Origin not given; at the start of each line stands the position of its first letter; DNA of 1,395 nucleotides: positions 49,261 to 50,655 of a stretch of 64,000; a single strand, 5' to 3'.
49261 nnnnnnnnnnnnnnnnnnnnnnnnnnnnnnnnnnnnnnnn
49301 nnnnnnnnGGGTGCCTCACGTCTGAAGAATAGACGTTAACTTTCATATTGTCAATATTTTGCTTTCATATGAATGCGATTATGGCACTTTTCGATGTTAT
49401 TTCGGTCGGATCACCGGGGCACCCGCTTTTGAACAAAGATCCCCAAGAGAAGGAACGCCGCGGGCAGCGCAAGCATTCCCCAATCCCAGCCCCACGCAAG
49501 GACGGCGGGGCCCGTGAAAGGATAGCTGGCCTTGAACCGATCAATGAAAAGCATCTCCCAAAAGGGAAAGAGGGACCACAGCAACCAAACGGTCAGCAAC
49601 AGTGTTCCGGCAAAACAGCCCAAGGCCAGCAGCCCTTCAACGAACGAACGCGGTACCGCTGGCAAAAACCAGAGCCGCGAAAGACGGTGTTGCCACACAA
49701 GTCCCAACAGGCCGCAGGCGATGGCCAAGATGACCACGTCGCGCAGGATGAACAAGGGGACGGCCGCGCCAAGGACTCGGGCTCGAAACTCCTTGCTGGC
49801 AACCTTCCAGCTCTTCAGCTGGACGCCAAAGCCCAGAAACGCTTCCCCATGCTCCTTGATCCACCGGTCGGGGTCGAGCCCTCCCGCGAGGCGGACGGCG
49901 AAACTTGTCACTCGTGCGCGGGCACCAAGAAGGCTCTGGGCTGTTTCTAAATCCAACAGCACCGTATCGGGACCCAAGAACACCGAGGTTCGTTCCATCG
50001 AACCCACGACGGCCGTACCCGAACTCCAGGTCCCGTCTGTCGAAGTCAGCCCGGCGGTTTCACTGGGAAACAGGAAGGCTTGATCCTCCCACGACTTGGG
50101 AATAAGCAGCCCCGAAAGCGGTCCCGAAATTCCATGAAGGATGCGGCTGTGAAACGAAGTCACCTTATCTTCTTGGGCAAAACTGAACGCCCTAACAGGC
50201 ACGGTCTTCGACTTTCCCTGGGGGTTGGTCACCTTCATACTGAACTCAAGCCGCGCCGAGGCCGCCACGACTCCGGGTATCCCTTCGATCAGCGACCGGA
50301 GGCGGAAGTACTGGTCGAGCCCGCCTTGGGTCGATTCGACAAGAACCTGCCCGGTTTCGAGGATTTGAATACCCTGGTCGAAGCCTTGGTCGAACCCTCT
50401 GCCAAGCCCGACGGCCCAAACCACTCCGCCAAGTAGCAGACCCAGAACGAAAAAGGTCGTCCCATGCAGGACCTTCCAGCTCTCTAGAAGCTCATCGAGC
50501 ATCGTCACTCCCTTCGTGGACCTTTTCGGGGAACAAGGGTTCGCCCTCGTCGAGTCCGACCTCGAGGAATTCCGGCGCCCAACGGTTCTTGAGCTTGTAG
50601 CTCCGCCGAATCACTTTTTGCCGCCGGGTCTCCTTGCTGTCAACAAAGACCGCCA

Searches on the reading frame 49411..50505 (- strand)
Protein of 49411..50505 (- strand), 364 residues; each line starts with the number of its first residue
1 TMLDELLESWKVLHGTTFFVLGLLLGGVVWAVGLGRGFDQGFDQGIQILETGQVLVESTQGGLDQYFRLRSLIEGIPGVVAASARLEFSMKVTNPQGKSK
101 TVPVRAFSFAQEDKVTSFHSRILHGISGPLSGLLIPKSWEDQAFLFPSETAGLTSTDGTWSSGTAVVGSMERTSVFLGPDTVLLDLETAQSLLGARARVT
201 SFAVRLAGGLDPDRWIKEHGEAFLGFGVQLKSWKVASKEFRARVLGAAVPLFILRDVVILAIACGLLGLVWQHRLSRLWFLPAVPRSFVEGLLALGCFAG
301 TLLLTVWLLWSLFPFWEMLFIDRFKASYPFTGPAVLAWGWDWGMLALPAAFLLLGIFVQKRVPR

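Call 42: search_protein_families(library=pfam, proteins=[window:49411-50505:-], max_evalue=0.0001)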
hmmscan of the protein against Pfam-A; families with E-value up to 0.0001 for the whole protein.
window:49411-50505:- (364 aa): 0 families

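Call 55: search_protein_families(library=ncbifam, proteins=[window:49411-50505:-], max_evalue=0.00001)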
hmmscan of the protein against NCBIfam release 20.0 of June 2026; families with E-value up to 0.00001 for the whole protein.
window:49411-50505:- (364 aa): 0 families

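Call 77: search_solved_structures(query=window:49411-50505:-, max_evalue=1)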
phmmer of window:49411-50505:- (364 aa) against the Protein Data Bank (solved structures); distinct sequences matched with E-value up to 1: 0.
